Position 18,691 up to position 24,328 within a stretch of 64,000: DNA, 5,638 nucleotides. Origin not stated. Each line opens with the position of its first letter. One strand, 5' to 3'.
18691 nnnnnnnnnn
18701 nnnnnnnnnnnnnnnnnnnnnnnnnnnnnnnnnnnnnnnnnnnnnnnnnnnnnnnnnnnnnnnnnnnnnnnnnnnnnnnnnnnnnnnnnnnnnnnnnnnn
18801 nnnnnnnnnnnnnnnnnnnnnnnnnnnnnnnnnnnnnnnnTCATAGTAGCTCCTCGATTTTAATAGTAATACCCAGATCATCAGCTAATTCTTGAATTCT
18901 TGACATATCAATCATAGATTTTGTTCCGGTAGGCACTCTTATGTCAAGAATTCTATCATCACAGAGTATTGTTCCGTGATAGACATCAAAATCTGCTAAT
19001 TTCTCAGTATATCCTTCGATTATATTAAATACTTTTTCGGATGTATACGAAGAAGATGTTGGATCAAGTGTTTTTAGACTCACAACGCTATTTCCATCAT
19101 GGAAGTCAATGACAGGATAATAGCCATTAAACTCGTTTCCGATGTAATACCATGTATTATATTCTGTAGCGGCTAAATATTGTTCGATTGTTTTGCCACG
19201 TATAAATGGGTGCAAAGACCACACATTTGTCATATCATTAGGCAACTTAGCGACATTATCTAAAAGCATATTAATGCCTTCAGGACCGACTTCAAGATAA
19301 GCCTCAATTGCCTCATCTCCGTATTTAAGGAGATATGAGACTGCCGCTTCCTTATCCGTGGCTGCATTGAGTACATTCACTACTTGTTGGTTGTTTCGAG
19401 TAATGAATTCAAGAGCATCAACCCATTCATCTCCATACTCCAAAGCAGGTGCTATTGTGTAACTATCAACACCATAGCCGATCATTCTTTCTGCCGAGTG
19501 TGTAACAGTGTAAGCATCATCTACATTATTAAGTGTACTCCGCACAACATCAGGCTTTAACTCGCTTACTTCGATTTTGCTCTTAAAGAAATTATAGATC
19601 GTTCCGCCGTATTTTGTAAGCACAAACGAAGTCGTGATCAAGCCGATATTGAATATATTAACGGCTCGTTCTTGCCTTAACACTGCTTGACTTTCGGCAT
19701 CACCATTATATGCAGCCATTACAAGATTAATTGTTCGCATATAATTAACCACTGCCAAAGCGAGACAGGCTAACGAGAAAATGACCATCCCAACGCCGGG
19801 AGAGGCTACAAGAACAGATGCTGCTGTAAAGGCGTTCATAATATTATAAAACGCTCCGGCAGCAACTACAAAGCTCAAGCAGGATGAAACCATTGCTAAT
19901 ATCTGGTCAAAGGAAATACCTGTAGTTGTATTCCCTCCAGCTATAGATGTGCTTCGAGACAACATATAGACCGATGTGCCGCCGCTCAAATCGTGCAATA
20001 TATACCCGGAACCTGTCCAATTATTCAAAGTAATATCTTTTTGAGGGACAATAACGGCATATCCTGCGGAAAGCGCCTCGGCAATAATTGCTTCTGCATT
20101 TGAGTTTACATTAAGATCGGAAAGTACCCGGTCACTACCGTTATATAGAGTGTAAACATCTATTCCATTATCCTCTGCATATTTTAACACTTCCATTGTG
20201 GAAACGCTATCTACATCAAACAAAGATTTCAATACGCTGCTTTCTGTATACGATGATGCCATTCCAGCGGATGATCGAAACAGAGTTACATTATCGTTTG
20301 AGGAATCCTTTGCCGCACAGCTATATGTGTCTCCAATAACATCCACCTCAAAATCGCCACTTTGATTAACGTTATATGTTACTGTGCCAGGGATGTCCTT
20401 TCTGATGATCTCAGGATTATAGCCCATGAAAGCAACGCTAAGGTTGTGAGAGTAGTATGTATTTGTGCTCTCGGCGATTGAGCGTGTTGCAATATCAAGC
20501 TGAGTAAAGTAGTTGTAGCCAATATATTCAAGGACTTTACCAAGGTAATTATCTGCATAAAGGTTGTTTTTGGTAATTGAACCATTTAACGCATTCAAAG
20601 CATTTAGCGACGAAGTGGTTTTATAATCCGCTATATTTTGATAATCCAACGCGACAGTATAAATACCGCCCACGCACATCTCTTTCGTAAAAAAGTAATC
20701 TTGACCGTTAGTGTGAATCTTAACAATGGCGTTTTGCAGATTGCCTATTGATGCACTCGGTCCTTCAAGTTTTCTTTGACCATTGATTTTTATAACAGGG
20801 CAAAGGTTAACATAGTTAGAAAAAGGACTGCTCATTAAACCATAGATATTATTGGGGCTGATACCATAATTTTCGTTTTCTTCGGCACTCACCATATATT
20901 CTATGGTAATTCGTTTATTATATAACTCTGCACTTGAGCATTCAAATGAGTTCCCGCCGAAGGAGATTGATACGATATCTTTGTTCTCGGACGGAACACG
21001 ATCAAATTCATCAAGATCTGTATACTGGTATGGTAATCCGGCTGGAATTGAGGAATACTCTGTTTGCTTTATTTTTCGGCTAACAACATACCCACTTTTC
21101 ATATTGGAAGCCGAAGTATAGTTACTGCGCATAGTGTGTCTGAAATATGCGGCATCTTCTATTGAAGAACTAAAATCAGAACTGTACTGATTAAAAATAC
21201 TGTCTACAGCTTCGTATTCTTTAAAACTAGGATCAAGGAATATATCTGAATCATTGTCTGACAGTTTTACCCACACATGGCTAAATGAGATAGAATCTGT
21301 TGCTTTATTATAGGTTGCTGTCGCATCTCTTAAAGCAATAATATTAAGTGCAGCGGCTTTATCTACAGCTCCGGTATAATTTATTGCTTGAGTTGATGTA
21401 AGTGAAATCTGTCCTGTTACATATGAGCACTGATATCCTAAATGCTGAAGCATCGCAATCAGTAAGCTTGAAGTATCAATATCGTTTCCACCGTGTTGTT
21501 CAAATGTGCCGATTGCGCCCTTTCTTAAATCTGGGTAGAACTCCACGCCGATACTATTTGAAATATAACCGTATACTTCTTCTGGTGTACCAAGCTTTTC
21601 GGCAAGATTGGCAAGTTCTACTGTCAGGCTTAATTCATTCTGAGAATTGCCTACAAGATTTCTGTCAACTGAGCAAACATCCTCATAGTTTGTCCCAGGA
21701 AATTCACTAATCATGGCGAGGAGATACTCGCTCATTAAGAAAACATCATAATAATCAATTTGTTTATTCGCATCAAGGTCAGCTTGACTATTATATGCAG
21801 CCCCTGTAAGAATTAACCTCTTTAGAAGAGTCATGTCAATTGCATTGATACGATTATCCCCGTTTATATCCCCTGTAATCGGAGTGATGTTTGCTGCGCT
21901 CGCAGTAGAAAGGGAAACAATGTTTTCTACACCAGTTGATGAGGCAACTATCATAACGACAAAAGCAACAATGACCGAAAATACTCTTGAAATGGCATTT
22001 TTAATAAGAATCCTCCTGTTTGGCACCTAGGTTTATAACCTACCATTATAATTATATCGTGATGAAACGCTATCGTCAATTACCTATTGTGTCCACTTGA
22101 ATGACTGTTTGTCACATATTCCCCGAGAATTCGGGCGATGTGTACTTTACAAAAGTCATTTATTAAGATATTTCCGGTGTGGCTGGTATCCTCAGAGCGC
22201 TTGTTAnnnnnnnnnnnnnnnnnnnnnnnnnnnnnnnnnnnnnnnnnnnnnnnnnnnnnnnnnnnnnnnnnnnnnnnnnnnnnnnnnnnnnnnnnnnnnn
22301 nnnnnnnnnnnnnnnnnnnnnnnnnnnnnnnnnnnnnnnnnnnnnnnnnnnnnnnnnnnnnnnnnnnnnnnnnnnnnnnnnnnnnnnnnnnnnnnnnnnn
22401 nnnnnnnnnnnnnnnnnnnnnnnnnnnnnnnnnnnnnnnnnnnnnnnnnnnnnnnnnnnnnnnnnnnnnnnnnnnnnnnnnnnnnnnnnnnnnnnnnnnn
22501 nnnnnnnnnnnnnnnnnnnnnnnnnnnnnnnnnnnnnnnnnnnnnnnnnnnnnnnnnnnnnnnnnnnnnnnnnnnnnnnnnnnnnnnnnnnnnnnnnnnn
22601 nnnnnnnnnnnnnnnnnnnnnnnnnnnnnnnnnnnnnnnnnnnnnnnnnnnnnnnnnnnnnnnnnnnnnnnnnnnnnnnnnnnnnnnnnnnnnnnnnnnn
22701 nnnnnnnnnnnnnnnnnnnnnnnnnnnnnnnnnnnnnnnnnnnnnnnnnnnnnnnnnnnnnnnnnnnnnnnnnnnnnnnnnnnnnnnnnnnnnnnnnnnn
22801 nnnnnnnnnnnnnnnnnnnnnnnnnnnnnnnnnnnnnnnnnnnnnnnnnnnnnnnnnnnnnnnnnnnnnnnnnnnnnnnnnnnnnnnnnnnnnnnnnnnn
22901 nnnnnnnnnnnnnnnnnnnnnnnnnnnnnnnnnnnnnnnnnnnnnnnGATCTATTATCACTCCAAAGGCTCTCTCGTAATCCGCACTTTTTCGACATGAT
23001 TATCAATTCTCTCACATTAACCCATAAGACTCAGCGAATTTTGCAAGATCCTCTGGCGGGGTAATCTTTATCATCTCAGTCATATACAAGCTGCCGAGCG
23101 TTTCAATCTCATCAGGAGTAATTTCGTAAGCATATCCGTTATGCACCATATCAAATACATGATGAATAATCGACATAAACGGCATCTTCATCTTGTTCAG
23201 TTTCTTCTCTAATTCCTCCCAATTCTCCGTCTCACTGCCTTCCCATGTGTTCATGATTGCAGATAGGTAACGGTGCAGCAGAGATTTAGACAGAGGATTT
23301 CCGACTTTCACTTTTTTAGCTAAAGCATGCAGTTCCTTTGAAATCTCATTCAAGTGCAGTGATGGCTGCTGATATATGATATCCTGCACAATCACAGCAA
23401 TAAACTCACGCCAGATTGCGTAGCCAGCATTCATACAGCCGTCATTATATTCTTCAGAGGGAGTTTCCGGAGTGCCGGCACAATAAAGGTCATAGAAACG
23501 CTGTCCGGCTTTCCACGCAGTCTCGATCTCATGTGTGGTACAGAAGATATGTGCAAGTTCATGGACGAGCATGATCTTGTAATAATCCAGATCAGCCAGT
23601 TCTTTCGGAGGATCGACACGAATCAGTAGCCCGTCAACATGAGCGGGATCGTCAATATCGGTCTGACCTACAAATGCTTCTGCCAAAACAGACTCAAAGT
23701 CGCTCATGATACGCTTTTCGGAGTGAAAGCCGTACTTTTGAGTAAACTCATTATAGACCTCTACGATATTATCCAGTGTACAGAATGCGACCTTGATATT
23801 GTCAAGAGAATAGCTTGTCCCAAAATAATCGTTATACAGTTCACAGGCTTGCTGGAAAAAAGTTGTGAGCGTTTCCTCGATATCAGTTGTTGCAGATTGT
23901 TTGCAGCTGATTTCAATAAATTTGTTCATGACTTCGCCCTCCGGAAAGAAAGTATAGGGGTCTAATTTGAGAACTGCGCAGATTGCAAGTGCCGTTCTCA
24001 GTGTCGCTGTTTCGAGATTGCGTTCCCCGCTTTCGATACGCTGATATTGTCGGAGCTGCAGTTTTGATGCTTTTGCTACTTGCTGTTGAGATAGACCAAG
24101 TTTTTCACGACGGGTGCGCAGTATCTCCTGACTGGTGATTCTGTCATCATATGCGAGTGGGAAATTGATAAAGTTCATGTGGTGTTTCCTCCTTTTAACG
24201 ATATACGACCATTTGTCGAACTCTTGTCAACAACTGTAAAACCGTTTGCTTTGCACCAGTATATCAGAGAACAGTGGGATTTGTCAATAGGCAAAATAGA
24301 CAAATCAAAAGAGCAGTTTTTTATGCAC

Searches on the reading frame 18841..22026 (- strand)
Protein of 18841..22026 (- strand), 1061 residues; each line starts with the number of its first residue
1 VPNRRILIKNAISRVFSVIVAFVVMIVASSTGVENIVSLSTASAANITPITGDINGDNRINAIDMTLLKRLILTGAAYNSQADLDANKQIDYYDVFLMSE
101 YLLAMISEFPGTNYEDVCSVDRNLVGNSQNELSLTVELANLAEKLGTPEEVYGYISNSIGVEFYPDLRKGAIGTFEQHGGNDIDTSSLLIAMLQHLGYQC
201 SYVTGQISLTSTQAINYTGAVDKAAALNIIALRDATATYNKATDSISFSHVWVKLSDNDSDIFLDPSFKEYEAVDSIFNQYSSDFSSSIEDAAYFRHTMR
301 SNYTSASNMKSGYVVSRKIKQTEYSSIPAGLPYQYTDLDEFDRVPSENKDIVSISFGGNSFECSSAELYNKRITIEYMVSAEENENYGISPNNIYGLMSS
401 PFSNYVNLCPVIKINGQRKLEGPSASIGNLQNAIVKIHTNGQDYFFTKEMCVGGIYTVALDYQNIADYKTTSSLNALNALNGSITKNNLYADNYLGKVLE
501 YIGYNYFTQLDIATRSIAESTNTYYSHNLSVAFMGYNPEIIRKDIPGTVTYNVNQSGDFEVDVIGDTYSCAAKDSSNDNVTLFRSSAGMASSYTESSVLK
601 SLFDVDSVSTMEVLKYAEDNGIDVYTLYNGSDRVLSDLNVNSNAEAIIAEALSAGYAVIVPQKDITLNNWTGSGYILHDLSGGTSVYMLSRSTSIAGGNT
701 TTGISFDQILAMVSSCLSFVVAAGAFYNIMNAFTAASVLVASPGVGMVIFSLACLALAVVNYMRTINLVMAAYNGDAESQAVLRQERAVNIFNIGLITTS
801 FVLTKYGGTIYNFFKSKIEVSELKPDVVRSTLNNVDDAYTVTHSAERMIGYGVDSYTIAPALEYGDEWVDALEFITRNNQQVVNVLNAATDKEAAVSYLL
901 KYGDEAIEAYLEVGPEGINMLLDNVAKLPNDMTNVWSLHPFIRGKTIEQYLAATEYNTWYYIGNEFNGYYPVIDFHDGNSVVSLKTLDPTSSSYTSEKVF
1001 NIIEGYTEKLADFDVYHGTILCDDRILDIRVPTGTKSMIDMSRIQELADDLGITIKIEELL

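Call 25: search_protein_families(library=phrogs, proteins=[window:18841-22026:-], max_evalue=0.00001)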
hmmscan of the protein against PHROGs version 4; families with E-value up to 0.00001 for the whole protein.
window:18841-22026:- (1061 aa): 0 families

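Call 46: search_protein_families(library=pfam, proteins=[window:18841-22026:-], max_evalue=0.0001)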
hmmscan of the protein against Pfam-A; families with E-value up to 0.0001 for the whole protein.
window:18841-22026:- (1061 aa): 1 family
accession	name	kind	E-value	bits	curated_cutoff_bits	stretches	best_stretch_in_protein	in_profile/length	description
PF00404.24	Dockerin_1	-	1.4e-08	35.2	22.9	1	52-103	2-57/57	Dockerin type I domain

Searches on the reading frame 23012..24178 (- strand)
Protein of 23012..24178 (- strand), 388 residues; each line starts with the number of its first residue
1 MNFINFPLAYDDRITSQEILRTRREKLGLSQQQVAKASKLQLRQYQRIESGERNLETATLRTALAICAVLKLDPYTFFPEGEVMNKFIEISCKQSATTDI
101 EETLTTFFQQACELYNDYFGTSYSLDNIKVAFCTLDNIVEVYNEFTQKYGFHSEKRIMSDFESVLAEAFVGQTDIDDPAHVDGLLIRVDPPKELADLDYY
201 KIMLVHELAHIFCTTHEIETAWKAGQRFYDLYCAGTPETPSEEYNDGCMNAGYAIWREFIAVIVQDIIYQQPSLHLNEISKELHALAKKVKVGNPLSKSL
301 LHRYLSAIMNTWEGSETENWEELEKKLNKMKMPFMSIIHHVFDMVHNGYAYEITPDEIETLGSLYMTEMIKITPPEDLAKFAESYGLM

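Call 25: search_protein_families(library=phrogs, proteins=[window:23012-24178:-], max_evalue=0.00001)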
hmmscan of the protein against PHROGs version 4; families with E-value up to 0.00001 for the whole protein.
window:23012-24178:- (388 aa): 3 families
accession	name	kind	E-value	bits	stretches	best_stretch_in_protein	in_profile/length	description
phrog_8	-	transcription regulation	1.3e-09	39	1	18-104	161-235/346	transcriptional regulator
phrog_3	-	transcription regulation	3.8e-07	31.2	1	17-89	90-157/430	transcriptional repressor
phrog_955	-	DNA, RNA and nucleotide metabolism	5.1e-06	27.3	1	18-63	27-72/142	HTH DNA binding protein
